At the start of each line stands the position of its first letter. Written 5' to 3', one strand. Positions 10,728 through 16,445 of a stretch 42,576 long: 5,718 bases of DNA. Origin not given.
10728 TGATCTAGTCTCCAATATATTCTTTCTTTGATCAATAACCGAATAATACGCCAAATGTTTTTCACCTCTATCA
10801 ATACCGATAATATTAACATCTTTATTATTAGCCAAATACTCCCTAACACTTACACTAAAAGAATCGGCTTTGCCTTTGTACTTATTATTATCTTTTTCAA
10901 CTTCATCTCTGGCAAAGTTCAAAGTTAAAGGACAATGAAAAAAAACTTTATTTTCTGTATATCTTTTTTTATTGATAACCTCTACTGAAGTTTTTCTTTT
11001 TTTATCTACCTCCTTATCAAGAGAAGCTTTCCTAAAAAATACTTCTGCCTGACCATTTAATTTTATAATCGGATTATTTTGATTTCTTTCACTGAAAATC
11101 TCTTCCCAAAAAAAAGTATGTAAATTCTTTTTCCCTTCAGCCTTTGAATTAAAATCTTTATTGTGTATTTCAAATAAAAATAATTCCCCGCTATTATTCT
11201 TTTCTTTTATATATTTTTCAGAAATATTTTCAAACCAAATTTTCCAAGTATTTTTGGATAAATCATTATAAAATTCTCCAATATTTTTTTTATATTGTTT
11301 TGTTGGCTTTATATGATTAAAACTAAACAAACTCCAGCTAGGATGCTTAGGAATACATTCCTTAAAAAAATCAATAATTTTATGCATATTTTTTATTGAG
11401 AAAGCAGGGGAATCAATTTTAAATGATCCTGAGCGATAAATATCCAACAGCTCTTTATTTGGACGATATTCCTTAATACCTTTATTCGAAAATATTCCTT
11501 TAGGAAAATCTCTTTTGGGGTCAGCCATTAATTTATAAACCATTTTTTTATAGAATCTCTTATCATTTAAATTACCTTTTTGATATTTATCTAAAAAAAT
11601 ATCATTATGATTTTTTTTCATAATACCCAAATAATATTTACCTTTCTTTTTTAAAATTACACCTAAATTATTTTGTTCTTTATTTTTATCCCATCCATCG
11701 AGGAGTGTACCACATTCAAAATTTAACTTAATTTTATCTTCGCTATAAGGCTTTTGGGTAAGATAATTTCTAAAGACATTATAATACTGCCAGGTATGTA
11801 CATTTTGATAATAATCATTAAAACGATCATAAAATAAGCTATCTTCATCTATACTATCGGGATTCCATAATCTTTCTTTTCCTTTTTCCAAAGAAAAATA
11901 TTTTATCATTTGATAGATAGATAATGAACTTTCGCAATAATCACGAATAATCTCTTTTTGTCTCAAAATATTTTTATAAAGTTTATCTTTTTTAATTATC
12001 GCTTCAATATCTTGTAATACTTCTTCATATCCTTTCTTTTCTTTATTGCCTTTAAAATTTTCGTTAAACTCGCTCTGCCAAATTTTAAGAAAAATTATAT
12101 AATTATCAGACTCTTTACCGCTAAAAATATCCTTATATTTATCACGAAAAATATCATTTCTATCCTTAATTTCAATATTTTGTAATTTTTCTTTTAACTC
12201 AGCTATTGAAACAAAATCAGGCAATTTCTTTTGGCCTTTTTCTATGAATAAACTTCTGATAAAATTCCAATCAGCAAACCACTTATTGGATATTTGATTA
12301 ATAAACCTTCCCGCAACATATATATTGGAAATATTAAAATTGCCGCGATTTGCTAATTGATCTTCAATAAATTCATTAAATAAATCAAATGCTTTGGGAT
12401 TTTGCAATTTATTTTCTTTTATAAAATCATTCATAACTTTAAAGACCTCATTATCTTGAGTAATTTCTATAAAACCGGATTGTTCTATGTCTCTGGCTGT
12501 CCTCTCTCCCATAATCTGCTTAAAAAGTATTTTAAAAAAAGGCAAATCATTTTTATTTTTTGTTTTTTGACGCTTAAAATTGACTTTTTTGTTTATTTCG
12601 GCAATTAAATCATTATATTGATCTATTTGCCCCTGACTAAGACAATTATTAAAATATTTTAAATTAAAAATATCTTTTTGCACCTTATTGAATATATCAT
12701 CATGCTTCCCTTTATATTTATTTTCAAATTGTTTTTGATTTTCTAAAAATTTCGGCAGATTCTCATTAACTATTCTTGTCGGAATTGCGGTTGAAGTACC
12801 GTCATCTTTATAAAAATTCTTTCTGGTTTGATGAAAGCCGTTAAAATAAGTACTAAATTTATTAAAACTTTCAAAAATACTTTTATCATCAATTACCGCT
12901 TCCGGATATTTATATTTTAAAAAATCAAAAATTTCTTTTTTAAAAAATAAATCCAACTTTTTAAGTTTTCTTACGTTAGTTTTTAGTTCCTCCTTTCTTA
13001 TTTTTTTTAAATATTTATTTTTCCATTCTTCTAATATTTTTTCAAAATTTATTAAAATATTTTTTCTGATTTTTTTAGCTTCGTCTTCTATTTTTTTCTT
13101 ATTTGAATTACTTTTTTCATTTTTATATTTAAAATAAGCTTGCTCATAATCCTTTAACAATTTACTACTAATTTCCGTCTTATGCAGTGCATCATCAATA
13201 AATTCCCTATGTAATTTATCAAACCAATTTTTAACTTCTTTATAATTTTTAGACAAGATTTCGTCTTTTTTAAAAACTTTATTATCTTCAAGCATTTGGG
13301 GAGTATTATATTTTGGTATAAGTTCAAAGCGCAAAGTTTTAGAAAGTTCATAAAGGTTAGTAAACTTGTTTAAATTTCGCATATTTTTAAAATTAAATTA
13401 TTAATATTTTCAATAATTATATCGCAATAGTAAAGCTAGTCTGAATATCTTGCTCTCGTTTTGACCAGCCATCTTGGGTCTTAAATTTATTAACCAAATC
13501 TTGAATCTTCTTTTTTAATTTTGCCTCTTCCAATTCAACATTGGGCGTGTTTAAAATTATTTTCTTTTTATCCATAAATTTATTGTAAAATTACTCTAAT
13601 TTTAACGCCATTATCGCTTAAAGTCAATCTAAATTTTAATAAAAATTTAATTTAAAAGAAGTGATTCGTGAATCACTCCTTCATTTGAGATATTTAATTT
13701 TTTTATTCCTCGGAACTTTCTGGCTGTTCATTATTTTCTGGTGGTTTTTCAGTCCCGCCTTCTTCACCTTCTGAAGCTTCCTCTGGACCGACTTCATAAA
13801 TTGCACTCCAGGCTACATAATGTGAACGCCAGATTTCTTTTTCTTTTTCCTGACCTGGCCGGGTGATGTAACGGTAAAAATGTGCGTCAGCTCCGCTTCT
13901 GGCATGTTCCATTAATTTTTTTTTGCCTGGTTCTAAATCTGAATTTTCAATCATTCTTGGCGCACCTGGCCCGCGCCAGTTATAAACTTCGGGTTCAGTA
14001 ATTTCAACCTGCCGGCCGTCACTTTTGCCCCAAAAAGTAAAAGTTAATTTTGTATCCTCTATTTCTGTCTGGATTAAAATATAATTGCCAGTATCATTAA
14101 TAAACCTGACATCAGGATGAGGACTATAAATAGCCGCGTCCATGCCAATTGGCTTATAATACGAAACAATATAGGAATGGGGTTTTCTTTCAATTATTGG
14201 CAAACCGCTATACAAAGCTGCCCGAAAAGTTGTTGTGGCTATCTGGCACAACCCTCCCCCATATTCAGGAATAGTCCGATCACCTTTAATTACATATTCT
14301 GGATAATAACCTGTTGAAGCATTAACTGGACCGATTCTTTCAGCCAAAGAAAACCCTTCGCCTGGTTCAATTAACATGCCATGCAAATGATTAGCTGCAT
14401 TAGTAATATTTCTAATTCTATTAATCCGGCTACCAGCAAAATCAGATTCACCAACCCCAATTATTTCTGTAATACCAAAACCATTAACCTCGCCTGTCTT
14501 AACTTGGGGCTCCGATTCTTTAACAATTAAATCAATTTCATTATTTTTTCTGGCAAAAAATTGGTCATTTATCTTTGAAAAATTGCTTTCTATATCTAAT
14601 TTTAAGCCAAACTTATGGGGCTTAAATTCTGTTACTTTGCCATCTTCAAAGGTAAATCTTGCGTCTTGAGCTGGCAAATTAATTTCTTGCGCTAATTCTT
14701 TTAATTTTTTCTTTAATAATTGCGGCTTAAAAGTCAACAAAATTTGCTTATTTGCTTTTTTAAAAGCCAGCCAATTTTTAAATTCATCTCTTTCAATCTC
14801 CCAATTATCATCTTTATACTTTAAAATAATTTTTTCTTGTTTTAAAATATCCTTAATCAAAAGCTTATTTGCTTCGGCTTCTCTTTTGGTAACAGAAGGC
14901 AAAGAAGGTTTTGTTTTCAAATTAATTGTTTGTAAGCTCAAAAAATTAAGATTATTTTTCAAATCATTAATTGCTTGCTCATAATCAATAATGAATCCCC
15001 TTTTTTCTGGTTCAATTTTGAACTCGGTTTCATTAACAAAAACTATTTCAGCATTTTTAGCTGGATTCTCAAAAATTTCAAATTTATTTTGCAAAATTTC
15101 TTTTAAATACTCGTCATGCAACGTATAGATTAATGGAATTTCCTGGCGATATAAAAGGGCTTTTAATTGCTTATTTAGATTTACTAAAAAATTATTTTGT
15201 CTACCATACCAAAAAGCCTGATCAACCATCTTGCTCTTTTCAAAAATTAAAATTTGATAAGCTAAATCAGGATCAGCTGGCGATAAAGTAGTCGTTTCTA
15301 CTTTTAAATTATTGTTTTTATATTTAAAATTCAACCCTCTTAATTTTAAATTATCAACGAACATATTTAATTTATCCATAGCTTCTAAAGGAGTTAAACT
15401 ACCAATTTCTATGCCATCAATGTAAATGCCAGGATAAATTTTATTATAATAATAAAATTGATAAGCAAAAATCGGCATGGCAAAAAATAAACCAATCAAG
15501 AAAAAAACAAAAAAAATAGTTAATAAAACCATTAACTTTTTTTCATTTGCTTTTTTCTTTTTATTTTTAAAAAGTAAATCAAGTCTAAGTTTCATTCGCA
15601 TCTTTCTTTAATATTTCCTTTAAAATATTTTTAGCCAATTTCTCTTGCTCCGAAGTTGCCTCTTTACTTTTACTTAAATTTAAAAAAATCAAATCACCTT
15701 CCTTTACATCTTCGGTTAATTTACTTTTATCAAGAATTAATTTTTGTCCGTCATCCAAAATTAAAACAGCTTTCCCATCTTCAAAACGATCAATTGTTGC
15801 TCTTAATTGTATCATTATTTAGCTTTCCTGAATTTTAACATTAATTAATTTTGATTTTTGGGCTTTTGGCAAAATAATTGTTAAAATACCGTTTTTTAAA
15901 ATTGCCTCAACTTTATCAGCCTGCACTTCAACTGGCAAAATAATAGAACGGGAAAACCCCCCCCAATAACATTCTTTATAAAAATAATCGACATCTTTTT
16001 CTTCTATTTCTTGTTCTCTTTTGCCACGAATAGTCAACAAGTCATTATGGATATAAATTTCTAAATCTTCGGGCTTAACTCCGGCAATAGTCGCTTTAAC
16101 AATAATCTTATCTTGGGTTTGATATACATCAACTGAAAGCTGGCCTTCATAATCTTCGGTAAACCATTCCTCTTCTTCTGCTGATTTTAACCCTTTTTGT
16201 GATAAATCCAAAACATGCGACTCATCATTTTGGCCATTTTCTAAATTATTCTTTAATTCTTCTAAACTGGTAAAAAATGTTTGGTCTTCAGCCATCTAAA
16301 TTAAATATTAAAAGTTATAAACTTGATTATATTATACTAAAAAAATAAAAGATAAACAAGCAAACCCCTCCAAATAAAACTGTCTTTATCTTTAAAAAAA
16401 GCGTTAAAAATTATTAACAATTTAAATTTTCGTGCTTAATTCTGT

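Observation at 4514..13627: Complete, apparently active type V-A CRISPR-Cas12a locus with a 46-spacer array in a CPR-like genome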

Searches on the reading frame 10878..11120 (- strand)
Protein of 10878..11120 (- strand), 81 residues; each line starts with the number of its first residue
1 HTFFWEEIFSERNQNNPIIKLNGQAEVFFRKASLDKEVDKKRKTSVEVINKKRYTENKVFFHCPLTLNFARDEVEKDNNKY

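Call 46: search_solved_structures(query=window:10878-11120:-, show_alignments=5, max_evalue=1)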
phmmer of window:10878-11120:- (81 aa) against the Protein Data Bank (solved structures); distinct sequences matched with E-value up to 1: 27.
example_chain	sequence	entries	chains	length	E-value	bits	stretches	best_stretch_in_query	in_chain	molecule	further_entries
5mga_A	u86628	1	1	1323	8.1e-15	58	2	1-60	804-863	CRISPR-associated endonuclease Cpf1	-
6iv6_A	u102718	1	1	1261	2.5e-14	56.4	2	1-39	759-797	nuclease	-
8y0b_A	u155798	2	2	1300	7.7e-14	54.9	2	1-60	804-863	CRISPR-associated endonuclease Cas12a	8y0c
6i1l_A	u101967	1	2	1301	7.8e-14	54.8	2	1-60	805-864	CRISPR-associated endonuclease Cas12a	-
5nfv_A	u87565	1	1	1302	7.8e-14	54.8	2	1-60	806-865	CRISPR-associated endonuclease Cpf1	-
5ng6_A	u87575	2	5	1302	7.8e-14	54.8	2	1-60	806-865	CRISPR-associated endonuclease Cpf1 | CRISPR-associated endonuclease Cas12a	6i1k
6gtc_A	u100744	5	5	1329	9.1e-14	54.6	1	1-79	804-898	CRISPR-associated endonuclease Cas12a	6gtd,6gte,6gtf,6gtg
9mkt_A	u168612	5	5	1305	9.7e-14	54.5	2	1-60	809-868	CRISPR-associated endonuclease Cas12a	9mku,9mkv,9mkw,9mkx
8kgf_A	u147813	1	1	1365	2e-13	53.5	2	1-51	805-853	CRISPR-associated endonuclease Cas12a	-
8h9d_B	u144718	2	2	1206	1.2e-11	47.9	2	1-52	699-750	Cas12A | Lb2Cas12a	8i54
8h9d_A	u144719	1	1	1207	1.2e-11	47.9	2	1-52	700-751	Cas12A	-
5xh7_A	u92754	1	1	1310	2e-10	44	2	1-52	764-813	CRISPR-associated endonuclease Cpf1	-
8sfh_A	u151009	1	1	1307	2e-10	44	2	1-52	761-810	CRISPR-associated endonuclease Cas12a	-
5kk5_A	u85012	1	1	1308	2.1e-10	44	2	1-52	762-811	CRISPR-associated endonuclease Cpf1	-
5b43_A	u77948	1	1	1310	2.1e-10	44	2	1-52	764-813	CRISPR-associated endonuclease Cpf1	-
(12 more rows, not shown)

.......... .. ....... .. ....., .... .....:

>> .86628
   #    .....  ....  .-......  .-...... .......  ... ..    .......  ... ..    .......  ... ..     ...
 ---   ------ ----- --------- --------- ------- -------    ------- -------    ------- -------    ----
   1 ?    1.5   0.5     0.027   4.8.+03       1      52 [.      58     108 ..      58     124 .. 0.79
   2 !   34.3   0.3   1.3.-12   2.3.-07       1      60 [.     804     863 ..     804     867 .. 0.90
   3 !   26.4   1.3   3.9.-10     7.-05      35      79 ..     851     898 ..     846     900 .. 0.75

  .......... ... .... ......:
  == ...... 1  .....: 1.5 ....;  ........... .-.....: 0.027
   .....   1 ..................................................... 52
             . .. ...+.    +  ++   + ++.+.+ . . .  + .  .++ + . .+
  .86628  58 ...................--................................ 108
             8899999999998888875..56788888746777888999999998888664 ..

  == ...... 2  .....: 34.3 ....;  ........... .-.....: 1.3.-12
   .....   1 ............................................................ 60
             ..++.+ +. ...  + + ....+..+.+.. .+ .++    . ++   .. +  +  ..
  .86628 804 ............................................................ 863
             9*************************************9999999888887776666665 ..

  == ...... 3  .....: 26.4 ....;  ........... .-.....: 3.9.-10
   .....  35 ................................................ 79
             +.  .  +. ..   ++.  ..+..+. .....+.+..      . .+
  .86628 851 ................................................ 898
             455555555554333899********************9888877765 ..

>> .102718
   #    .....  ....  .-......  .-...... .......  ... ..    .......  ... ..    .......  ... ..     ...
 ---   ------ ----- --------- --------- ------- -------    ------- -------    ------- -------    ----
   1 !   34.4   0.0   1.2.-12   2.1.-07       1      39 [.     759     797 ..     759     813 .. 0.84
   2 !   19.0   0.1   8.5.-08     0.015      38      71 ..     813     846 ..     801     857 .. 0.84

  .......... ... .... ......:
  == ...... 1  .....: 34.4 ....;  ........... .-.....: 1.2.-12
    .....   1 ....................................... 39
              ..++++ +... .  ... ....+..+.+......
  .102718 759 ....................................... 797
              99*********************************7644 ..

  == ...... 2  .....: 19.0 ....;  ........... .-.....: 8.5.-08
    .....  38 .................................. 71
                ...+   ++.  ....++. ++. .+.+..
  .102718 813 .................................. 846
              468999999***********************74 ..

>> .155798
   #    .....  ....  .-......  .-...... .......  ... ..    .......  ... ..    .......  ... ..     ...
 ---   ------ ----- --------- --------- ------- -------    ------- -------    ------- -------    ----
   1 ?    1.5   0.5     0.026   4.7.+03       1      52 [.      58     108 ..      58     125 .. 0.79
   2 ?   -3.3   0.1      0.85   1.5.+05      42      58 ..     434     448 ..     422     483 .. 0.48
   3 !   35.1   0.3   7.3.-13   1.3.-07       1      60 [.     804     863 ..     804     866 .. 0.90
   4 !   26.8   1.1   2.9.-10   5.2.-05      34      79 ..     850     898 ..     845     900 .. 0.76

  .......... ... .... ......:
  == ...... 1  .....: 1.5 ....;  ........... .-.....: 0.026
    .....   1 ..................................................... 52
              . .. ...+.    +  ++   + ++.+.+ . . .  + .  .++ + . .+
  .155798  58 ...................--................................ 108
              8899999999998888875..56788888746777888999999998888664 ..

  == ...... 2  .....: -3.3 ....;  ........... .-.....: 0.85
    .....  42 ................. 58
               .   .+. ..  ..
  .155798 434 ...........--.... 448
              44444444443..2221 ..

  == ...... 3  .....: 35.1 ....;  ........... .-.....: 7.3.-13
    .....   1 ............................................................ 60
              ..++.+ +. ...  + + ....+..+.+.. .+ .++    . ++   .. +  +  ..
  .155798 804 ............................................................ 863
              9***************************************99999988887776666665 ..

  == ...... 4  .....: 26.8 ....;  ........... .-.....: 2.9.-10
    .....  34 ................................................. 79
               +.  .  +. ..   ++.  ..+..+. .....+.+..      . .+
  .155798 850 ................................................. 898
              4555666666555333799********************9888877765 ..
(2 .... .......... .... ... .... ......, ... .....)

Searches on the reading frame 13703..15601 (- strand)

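Call 8: search_protein_families(library=ncbifam, proteins=[window:13703-15601:-])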
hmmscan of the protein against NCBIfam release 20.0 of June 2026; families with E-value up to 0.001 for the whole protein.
window:13703-15601:- (632 aa): 3 families
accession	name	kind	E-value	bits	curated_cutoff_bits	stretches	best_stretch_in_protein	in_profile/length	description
NF033128.2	vanW-gen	equivalog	5.5e-16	59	365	1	393-522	68-201/271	glycopeptide resistance accessory protein VanW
NF033123.1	vanW-G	exception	5.6e-11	42.7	600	1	392-517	67-196/273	glycopeptide resistance accessory protein VanW-G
NF033122.1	vanW-B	exception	8.2e-09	35.2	610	1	394-519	70-199/275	glycopeptide resistance accessory protein VanW-B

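Call 9: search_protein_families(library=pfam, proteins=[window:13703-15601:-])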
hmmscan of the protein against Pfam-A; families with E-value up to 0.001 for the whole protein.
window:13703-15601:- (632 aa): 2 families
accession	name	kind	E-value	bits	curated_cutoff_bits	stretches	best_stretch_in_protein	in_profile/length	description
PF04294.18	VanW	-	7.2e-41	139.2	27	1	394-524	1-130/130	VanW like protein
PF12229.13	PG_binding_4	-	8e-21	74.8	22.1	2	124-219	16-109/117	Putative peptidoglycan binding domain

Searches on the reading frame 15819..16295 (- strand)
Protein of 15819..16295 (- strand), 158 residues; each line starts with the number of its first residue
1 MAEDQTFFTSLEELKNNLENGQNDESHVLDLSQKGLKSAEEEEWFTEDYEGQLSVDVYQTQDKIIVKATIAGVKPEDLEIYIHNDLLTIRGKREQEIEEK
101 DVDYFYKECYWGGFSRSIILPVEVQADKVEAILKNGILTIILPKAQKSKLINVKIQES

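Call 16: search_protein_families(library=pfam, proteins=[window:15819-16295:-])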
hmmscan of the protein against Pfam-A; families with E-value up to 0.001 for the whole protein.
window:15819-16295:- (158 aa): 2 families
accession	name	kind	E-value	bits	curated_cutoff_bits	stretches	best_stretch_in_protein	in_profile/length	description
PF00011.27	HSP20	-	4.9e-20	72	20.8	1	58-155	3-101/102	Hsp20/alpha crystallin family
PF17886.7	ArsA_HSP20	-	2.2e-06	27.6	22.5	1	62-140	2-61/63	HSP20-like domain found in ArsA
